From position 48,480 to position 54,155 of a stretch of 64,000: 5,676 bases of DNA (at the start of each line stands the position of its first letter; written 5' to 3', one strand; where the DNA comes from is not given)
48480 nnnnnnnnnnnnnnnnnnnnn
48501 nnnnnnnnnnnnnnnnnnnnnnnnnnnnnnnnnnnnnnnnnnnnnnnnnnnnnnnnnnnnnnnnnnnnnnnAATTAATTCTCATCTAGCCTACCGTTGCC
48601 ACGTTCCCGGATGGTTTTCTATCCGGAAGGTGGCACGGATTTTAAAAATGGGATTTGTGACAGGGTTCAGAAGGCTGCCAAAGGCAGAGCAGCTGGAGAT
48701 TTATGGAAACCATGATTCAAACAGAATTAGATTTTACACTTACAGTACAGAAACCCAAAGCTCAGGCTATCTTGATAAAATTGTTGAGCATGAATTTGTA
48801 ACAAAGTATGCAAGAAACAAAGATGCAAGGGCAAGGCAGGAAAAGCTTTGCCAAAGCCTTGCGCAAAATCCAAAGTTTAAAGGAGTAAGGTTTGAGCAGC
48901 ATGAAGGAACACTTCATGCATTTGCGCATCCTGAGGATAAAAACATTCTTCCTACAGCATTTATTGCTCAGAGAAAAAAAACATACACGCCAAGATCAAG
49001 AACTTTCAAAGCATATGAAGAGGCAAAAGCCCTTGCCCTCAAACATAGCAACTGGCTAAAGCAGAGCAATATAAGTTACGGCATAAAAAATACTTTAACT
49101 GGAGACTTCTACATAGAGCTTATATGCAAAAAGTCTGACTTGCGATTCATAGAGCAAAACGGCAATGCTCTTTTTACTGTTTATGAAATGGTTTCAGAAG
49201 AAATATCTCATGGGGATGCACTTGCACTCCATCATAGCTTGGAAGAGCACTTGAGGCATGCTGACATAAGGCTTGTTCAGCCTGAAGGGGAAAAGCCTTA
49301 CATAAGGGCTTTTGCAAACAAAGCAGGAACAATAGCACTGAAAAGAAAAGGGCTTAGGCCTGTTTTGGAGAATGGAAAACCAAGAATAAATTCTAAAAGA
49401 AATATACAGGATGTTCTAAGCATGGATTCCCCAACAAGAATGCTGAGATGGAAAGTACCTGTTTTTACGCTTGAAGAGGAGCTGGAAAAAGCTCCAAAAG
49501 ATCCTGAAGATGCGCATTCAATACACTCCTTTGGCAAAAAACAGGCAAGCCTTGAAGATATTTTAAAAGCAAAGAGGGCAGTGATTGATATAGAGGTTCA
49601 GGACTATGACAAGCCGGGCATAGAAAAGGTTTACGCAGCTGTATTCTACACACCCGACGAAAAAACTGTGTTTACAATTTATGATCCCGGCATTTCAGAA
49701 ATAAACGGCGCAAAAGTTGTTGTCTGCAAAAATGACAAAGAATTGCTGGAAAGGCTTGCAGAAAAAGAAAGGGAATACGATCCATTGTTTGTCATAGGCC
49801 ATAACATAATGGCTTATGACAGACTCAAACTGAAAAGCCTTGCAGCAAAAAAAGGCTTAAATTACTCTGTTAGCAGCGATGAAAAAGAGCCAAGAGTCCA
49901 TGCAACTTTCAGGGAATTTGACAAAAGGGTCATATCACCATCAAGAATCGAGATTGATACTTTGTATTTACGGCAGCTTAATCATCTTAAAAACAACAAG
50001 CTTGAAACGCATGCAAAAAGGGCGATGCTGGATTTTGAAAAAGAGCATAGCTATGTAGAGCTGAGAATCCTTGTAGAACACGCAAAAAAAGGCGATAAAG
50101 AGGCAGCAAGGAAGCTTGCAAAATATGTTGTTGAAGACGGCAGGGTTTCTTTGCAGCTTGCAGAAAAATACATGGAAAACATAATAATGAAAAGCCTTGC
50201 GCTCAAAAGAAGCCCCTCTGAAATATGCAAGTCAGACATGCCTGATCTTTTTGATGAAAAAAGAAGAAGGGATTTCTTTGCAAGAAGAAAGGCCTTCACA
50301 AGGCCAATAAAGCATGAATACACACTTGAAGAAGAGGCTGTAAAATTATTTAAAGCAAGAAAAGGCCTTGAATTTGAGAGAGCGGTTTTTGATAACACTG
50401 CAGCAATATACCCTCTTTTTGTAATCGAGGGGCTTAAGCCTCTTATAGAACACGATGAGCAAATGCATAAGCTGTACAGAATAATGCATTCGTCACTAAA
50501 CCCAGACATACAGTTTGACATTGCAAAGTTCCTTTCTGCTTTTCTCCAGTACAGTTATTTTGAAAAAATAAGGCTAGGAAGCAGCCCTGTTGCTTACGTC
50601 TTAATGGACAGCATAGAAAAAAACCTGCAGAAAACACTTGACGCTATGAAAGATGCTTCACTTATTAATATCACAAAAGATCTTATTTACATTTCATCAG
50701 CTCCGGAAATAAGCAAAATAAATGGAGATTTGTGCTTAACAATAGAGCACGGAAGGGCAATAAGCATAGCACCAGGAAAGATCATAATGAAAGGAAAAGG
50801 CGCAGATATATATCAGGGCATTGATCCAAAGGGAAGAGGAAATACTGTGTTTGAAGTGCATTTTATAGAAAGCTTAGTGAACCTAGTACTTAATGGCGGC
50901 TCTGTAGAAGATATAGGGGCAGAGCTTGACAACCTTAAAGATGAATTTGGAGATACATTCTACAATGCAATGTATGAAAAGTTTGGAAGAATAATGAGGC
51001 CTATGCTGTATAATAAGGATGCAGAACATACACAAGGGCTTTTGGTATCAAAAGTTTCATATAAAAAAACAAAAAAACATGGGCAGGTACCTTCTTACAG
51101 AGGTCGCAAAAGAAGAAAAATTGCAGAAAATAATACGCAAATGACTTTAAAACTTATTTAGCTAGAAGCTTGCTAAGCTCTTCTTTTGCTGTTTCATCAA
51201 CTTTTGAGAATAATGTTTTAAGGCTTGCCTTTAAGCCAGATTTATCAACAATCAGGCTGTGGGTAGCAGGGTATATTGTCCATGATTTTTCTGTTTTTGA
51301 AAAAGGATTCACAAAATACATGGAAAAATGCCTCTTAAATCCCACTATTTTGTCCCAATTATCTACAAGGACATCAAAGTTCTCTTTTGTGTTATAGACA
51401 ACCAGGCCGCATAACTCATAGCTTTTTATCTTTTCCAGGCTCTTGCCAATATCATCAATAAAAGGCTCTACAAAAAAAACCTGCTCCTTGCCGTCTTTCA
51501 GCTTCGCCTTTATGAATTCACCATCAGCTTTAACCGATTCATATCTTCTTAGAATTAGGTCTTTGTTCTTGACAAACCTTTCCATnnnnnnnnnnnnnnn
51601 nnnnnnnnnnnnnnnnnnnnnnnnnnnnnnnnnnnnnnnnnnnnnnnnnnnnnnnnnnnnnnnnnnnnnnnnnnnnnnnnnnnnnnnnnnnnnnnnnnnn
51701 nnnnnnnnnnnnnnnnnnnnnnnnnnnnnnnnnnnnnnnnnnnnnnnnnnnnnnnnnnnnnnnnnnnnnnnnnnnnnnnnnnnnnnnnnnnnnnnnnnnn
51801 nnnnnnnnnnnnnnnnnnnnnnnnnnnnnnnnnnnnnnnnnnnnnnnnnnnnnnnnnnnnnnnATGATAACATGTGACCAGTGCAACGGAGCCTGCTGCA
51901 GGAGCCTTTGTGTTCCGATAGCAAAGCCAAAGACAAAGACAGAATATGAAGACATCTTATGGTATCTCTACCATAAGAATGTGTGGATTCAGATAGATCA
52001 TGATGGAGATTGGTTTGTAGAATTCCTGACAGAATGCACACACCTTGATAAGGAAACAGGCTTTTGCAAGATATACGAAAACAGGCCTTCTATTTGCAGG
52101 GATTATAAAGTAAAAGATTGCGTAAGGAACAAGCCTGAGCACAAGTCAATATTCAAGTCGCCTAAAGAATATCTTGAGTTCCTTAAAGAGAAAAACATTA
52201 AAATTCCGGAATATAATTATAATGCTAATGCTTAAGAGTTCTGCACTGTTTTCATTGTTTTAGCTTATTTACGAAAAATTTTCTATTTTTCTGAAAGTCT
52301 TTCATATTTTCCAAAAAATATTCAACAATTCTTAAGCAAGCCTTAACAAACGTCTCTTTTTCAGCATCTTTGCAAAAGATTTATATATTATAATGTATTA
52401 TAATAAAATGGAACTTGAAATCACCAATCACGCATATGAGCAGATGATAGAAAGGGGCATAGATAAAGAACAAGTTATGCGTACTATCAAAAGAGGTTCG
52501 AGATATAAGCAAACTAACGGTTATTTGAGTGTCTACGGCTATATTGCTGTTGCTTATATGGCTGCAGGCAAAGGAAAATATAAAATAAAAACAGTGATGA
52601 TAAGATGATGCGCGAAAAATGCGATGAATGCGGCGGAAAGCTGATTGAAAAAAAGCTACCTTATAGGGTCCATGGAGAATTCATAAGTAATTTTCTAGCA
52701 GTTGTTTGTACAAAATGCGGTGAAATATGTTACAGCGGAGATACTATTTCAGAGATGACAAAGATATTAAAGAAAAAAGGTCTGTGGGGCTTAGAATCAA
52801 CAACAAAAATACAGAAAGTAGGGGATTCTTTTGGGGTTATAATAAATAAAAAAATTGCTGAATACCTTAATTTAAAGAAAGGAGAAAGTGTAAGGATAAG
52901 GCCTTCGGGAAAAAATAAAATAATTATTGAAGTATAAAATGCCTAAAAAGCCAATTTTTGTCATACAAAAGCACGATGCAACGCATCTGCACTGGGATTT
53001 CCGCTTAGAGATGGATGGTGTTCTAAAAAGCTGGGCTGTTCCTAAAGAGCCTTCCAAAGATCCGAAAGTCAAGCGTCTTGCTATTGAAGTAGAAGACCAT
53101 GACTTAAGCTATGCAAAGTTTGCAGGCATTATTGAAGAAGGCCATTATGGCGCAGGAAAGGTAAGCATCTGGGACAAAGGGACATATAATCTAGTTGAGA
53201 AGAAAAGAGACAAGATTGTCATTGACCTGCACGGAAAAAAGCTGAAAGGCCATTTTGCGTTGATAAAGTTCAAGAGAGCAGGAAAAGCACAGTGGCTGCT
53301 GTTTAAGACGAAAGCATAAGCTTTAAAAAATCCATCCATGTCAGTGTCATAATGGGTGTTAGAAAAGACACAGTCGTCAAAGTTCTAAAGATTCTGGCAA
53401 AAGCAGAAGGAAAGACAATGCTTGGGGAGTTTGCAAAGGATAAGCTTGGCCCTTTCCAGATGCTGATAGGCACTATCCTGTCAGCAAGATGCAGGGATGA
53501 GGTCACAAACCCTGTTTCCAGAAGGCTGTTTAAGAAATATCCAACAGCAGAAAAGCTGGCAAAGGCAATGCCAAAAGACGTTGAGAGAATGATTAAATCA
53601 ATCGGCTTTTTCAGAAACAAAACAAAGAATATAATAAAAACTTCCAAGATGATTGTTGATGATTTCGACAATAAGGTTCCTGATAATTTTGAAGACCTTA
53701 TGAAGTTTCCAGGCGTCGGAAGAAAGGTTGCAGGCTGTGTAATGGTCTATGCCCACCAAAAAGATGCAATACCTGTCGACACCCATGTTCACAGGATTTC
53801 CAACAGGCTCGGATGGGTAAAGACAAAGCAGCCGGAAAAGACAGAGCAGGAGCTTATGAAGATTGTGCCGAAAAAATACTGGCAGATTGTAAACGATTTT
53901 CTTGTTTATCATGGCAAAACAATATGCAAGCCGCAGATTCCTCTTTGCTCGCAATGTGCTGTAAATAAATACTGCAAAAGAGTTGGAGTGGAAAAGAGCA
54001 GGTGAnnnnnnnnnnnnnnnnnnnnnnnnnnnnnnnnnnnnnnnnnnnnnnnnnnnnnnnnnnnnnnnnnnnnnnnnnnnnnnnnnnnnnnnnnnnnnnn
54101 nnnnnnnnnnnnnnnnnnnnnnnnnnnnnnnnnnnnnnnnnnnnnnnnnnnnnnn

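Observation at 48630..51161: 843-aa protein with a clear DEDDy 3'-5' exonuclease core and only vestigial family-B polymerase-like motifs, next to a HAD phosphatase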

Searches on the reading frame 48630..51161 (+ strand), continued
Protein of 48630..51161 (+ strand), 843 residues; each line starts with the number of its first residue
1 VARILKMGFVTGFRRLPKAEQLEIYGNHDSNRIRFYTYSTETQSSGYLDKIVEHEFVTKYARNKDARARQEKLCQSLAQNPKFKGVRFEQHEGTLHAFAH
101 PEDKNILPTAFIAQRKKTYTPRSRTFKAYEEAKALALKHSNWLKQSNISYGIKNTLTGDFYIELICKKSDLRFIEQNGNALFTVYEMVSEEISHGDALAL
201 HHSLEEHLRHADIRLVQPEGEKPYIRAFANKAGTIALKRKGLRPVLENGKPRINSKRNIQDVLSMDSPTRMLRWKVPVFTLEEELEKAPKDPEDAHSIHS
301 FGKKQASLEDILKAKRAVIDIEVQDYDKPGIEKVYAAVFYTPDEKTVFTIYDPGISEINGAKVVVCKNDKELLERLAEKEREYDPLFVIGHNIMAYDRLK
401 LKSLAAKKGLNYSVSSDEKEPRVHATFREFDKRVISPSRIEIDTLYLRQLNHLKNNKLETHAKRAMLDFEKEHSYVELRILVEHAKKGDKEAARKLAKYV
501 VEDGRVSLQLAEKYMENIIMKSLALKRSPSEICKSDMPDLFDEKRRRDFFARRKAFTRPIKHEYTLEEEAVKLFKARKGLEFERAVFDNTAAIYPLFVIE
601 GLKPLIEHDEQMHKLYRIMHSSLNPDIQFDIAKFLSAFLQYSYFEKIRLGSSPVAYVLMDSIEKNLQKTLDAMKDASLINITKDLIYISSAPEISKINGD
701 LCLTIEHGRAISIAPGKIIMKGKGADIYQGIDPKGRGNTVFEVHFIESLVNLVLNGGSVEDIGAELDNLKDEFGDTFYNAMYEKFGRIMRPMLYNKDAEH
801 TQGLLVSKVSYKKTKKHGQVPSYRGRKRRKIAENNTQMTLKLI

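Call 87: search_protein_families(library=padloc, proteins=[window:48630-51161:+], max_evalue=0.01)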
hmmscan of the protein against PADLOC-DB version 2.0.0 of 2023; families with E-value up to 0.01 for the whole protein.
window:48630-51161:+ (843 aa): 1 family
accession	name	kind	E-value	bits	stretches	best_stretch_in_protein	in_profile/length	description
PDLC03707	HEase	-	3.9e-07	25.5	1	362-543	180-355/1671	homing endonuclease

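Call 88: search_protein_families(library=phrogs, proteins=[window:48630-51161:+], max_evalue=0.01)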
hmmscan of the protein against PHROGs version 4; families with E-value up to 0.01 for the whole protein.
window:48630-51161:+ (843 aa): 1 family
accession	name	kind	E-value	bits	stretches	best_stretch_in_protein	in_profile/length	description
phrog_403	-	DNA, RNA and nucleotide metabolism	5.4e-06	26.5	1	367-526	125-259/321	DNA polymerase exonuclease subunit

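Call 98: find_related_loci(query=A6, collection=metagenome_contigs, flank=5000)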
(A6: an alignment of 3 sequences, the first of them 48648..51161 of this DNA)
Query A6 (837 aa) in metagenome_contigs; peptide patterns used: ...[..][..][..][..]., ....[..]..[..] (x = any residue, [..] = any of these).
347 stretches matched a pattern; 11 encode a relative of the query (tblastn E <= 1e-3); 11 distinct loci.
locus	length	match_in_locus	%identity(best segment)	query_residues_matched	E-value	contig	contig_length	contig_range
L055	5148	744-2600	31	22-633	2e-70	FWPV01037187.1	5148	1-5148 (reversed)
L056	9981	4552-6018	25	297-762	2e-34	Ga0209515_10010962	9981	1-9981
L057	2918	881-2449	25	261-748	2e-34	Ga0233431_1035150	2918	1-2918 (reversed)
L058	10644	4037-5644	25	252-767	2e-33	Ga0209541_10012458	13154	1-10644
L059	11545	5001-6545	27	261-765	2e-36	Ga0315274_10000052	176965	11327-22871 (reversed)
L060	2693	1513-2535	29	248-601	2e-30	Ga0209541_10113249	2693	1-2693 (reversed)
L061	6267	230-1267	27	175-546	2e-26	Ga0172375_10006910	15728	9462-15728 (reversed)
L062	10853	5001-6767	21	214-767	3e-25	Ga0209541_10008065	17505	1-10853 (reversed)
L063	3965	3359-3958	32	255-457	6e-22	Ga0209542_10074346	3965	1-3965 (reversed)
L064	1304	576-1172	27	212-409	2e-17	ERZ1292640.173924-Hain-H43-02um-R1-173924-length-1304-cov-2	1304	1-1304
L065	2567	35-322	35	447-547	4e-12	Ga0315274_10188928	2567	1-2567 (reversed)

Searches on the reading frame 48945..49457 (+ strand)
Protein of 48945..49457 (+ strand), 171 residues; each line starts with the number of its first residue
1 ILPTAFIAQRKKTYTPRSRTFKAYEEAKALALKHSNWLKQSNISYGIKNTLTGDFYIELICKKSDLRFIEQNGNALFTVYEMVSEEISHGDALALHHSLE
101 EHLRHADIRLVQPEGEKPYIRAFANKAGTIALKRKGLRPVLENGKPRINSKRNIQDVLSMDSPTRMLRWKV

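Call 72: predict_structure(alignment_id=A4)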
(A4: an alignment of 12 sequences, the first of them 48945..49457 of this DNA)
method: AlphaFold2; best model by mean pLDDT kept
length: 171 residues; sequences in the alignment: 12
mean_pLDDT: 83.7   pTM: 0.68
mean pLDDT of the five models: 83.7, 83.7, 81.3, 80.0, 79.3
residues with pLDDT >= 90: 75; 70-90: 63; 50-70: 26; < 50: 7
segments of 3 or more residues with pLDDT < 50: 5-9
pLDDT, mean of each block of 10 residues (from residue 1): 50 82 93 90 91 90 87 76 96 95 85 96 89 94 88 63 62 55
secondary structure, 60 per line:
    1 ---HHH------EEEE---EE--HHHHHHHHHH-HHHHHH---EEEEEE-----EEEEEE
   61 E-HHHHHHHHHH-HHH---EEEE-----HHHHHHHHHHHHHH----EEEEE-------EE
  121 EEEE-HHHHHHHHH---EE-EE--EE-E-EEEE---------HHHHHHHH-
elements in order: E13-16 H24-33 H35-40 E44-49 E55-61 H63-72 E80-83 H89-102 E107-111 E119-124 H126-134 E150-153 H163-170

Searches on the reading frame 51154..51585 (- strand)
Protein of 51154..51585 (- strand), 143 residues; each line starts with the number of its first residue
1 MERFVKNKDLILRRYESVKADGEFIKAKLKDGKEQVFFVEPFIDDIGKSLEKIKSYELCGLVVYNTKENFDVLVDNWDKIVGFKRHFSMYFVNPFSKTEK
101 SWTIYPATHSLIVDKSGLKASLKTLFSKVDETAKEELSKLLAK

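Call 3: search_protein_families(library=pfam, proteins=[window:51154-51585:-], max_evalue=1)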
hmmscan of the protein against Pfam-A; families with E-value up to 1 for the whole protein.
window:51154-51585:- (143 aa): 2 families
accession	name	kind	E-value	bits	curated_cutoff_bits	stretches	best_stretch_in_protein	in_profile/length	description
PF20111.4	DUF6501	-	0.042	14.1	23.8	1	63-87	39-63/67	Family of unknown function (DUF6501)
PF18328.6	PfaD_N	-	0.25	11.7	26.3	0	16-40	6-30/62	Fatty acid synthase subunit PfaD N-terminal domain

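Call 22: search_protein_families(library=ncbifam, proteins=[window:51154-51585:-], max_evalue=0.01)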
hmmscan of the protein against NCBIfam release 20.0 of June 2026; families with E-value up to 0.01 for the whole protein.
window:51154-51585:- (143 aa): 0 families

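Call 87: search_protein_families(library=padloc, proteins=[window:51154-51585:-], max_evalue=0.01)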
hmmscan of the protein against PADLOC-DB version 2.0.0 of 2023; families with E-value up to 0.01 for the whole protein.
window:51154-51585:- (143 aa): 0 families

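Call 88: search_protein_families(library=phrogs, proteins=[window:51154-51585:-], max_evalue=0.01)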
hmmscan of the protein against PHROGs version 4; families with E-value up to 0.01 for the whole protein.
window:51154-51585:- (143 aa): 0 families

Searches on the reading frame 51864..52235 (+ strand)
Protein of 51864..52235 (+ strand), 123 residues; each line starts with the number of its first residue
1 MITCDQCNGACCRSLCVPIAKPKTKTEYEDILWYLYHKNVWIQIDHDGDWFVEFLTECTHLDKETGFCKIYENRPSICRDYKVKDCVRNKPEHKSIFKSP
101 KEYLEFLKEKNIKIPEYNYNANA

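Call 3: search_protein_families(library=pfam, proteins=[window:51864-52235:+], max_evalue=1)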
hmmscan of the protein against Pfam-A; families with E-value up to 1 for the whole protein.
window:51864-52235:+ (123 aa): 1 family
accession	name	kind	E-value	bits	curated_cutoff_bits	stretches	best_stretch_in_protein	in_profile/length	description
PF03692.20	CxxCxxCC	-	5.9e-10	40.1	23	1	4-84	2-72/85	Putative zinc- or iron-chelating domain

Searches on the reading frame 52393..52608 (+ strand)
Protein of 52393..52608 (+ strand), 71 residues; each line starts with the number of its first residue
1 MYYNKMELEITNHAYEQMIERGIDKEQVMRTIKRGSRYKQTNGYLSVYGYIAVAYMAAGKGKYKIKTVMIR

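Call 106: search_protein_families(library=pfam, proteins=[window:52393-52608:+], max_evalue=0.001)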
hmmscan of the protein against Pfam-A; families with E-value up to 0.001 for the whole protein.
window:52393-52608:+ (71 aa): 1 family
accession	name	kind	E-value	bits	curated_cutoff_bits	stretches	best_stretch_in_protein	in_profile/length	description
PF14076.12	DUF4258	-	3.3e-08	34.2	25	1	10-47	1-41/71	Domain of unknown function (DUF4258)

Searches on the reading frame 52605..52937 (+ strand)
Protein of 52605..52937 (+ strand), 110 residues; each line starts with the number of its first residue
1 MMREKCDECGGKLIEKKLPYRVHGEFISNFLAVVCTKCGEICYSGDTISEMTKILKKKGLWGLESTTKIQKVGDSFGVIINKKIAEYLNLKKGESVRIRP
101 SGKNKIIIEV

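Call 106: search_protein_families(library=pfam, proteins=[window:52605-52937:+], max_evalue=0.001)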
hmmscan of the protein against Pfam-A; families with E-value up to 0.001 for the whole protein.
window:52605-52937:+ (110 aa): 1 family
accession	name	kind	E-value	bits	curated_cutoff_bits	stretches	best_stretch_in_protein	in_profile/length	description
PF04014.23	MazE_antitoxin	-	0.00055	20.3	24.7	1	69-109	1-41/48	Antidote-toxin recognition MazE, bacterial antitoxin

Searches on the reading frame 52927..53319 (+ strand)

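Call 22: search_protein_families(library=ncbifam, proteins=[window:52927-53319:+], max_evalue=0.01)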
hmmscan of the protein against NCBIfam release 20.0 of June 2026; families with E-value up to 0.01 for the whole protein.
window:52927-53319:+ (130 aa): 3 families
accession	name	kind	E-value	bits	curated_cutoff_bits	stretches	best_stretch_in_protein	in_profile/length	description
NF004628.0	PRK05972.1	subfamily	2.1e-51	175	895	1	7-129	32-162/870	ATP-dependent DNA ligase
TIGR02777.1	LigD_PE_dom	equivalog_domain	3.7e-51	173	144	1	7-129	26-154/156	DNA ligase D, 3'-phosphoesterase domain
NF007210.0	PRK09632.1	equivalog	4e-46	157.7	989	1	7-129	326-445/781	ATP-dependent DNA ligase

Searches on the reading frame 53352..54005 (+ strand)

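Call 106: search_protein_families(library=pfam, proteins=[window:53352-54005:+], max_evalue=0.001)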
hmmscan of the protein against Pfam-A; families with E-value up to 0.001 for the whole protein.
window:53352-54005:+ (217 aa): 2 families
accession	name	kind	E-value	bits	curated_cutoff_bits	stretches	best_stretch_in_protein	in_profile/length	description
PF00730.31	HhH-GPD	-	3.1e-30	105.1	26.2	1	39-174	1-108/108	HhH-GPD superfamily base excision DNA repair protein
PF00633.29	HHH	-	1.2e-06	28.5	24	1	105-133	2-30/30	Helix-hairpin-helix motif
